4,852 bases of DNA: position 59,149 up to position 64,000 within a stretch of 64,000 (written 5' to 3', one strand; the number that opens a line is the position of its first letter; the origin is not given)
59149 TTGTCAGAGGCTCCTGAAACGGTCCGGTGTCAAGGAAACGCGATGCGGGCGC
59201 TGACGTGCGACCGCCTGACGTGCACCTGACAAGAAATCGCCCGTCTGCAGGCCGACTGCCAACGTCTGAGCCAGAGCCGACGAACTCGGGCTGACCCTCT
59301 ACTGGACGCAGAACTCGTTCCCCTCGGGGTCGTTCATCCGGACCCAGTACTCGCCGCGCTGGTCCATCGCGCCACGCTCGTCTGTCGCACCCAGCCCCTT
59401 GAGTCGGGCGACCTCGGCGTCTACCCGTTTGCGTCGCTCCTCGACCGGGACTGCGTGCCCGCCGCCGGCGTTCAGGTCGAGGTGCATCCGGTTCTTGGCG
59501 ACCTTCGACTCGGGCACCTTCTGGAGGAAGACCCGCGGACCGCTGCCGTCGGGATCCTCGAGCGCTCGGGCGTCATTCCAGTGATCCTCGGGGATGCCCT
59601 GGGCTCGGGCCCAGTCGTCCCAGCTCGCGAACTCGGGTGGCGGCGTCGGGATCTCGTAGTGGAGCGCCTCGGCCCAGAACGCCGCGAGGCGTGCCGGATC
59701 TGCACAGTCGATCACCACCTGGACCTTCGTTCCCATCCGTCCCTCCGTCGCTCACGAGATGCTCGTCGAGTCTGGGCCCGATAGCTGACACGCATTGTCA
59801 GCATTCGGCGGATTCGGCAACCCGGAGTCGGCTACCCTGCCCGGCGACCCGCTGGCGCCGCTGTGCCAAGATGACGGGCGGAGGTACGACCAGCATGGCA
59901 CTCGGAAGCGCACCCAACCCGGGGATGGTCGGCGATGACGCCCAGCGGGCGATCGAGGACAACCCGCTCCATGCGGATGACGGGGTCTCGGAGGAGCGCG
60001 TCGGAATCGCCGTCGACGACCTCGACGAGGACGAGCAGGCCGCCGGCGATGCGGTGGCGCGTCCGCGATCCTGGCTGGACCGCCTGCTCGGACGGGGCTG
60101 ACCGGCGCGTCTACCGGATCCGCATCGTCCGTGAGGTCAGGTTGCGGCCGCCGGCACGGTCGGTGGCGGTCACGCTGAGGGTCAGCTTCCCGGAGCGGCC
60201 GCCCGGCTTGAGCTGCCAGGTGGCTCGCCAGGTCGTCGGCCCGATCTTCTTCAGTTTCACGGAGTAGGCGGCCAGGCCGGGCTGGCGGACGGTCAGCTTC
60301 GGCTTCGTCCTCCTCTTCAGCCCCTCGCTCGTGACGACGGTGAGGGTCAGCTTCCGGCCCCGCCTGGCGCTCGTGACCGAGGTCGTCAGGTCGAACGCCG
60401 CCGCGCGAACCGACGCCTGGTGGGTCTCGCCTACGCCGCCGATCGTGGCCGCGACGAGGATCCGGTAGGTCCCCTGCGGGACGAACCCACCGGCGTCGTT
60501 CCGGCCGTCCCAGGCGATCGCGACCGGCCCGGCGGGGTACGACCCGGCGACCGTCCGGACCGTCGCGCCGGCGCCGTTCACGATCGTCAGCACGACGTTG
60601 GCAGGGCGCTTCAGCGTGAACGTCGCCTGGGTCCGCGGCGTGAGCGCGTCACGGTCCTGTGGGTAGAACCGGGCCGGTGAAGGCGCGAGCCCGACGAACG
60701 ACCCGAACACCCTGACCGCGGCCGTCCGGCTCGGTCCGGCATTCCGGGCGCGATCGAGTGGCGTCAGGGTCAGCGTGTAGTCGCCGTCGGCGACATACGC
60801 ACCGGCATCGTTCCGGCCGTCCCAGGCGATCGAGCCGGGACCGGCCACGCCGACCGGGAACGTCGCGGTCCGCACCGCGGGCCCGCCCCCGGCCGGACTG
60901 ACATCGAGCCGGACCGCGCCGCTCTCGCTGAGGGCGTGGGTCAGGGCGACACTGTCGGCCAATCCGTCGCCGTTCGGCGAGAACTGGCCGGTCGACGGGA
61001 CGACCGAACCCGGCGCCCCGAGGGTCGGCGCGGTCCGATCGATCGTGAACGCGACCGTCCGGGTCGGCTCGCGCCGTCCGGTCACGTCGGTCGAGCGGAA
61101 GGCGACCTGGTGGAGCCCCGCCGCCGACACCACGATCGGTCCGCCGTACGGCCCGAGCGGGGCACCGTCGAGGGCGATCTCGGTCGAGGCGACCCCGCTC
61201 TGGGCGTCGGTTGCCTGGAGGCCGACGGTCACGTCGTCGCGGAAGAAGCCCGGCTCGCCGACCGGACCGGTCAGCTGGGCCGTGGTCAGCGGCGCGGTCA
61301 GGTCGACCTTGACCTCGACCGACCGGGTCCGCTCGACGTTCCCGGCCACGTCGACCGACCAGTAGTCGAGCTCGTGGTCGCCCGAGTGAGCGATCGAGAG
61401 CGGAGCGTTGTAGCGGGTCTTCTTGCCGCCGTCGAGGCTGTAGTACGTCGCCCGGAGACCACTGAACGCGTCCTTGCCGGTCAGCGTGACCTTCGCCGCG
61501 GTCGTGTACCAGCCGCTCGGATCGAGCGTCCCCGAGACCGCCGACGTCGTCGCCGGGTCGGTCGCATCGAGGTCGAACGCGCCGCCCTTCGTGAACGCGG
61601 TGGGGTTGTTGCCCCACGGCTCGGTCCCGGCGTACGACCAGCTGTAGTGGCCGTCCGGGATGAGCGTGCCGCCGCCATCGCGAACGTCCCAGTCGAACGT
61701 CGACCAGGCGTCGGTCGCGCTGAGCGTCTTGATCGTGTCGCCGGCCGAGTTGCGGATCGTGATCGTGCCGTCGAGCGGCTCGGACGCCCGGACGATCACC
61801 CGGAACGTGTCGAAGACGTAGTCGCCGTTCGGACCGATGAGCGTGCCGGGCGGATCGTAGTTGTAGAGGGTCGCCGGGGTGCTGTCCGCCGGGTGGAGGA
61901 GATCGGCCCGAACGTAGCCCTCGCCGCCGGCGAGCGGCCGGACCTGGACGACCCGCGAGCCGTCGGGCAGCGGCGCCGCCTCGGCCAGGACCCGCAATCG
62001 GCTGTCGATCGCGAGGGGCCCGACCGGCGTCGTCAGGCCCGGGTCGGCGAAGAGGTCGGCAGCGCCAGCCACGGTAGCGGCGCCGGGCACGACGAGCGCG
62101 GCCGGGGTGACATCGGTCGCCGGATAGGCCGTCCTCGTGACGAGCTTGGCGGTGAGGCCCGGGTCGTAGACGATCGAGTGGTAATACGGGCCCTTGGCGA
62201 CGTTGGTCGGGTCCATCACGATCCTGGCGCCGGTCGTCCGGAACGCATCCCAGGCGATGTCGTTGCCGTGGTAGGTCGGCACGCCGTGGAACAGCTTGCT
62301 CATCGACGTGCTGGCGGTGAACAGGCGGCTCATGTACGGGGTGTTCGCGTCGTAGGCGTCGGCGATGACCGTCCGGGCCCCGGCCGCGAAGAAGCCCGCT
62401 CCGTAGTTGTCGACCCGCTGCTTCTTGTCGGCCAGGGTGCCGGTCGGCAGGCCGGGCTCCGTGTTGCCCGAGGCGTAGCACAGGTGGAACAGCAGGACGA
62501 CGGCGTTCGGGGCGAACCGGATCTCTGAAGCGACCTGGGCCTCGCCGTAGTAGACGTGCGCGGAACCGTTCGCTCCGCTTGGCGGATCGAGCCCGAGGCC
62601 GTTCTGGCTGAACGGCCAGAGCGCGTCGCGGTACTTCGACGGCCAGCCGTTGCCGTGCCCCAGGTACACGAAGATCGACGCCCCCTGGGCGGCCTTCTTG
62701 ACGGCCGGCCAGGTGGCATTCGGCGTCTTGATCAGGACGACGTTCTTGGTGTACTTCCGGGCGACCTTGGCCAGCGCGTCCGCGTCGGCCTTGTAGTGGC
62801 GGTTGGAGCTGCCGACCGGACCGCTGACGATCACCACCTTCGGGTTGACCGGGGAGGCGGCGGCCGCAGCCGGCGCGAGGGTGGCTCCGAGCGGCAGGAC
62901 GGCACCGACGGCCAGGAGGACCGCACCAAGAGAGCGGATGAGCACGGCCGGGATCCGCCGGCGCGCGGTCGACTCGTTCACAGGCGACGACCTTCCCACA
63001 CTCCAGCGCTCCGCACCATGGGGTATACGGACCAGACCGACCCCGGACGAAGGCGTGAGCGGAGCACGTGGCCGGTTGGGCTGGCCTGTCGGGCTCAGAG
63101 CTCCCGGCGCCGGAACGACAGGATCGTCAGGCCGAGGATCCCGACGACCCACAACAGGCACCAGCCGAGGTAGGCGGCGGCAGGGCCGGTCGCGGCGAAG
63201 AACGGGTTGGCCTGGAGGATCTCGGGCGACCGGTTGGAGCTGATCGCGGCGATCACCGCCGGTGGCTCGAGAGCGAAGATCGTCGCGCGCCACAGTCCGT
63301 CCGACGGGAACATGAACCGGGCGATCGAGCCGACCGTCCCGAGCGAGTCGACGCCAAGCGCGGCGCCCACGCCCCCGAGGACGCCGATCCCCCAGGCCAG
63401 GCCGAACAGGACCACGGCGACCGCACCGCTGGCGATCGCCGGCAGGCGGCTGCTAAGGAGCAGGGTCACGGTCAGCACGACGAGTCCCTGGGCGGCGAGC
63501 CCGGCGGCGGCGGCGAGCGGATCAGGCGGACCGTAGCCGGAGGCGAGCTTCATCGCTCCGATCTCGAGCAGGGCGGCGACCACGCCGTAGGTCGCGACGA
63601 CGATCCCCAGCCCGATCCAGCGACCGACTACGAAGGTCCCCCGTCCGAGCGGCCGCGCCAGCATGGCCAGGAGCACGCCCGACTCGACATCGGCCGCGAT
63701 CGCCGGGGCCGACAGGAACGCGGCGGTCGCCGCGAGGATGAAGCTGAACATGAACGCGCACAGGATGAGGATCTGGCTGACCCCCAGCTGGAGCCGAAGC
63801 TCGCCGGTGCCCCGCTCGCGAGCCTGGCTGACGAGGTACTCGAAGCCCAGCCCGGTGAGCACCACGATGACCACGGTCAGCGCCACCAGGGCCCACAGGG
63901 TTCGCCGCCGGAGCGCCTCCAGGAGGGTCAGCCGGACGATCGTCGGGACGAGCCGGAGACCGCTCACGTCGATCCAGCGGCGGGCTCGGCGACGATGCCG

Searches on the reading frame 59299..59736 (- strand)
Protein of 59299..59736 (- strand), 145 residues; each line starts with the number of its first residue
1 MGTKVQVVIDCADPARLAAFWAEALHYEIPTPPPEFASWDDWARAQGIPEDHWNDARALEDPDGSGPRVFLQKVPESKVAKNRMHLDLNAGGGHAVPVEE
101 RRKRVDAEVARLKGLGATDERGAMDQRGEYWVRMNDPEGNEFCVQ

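Call 42: search_protein_families(library=pfam, proteins=[window:59299-59736:-], max_evalue=0.001)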
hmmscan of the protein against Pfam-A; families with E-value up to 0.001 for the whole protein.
window:59299-59736:- (145 aa): 1 family
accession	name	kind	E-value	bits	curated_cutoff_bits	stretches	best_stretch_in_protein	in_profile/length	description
PF18029.7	Glyoxalase_6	-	9.7e-26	90.9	23.6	1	6-144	1-105/106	Glyoxalase-like domain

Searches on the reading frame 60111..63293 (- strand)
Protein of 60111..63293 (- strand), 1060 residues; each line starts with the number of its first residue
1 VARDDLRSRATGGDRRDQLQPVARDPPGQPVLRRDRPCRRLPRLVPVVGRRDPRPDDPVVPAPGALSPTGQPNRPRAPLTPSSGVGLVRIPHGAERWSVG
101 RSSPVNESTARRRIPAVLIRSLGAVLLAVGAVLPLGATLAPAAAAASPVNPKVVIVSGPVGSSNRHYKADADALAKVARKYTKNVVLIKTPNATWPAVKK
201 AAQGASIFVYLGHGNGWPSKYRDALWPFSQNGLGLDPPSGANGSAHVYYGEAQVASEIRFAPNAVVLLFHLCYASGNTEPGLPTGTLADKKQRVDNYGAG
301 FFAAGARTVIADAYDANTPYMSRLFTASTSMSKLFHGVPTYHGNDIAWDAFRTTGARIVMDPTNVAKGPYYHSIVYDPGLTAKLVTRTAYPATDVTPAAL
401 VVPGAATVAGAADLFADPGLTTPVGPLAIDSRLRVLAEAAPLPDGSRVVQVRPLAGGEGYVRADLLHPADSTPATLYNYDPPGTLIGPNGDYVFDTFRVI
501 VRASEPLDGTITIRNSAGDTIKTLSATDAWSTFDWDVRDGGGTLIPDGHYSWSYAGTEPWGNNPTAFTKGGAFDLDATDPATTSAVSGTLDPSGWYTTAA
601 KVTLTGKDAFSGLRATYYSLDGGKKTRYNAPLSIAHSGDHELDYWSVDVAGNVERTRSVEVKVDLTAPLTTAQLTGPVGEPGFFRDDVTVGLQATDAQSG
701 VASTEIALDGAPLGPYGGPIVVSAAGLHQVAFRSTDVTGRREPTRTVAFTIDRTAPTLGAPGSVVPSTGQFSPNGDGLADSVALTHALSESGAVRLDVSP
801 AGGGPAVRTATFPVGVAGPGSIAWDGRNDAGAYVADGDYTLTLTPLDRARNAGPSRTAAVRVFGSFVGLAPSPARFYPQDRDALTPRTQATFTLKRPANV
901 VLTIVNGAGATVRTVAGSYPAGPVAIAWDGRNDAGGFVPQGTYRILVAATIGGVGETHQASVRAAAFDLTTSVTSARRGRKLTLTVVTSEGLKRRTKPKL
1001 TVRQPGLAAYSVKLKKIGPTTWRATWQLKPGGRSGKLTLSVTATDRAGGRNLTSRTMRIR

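Call 42: search_protein_families(library=pfam, proteins=[window:60111-63293:-], max_evalue=0.001)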
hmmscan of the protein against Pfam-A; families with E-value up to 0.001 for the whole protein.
window:60111-63293:- (1060 aa): 3 families
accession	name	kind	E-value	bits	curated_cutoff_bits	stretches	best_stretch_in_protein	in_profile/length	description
PF13860.13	FlgD_ig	-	3.1e-29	101.2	27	3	890-952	12-78/79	FlgD Ig-like domain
PF19077.6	Big_13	-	3.5e-08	34.3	27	0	634-664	71-101/102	Bacterial Ig-like domain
PF13585.12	CHU_C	-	4e-05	24.1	27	0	485-552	6-68/86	CHU_C Type IX secretion signal domain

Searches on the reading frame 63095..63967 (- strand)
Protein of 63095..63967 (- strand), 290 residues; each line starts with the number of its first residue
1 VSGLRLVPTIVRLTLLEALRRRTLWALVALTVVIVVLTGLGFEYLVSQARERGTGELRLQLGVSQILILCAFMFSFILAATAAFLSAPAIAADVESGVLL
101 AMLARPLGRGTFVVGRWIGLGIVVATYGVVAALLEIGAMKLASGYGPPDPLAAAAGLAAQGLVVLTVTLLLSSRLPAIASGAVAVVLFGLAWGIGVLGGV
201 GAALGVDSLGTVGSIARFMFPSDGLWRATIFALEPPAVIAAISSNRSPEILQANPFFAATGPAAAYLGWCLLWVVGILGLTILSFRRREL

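Call 42: search_protein_families(library=pfam, proteins=[window:63095-63967:-], max_evalue=0.001)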
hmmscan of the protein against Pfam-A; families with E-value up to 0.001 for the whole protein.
window:63095-63967:- (290 aa): 1 family
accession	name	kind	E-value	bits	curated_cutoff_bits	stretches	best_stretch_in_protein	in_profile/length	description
PF12679.13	ABC2_membrane_2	-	9.4e-16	58.3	27.2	1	10-290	3-283/283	ABC-2 family transporter protein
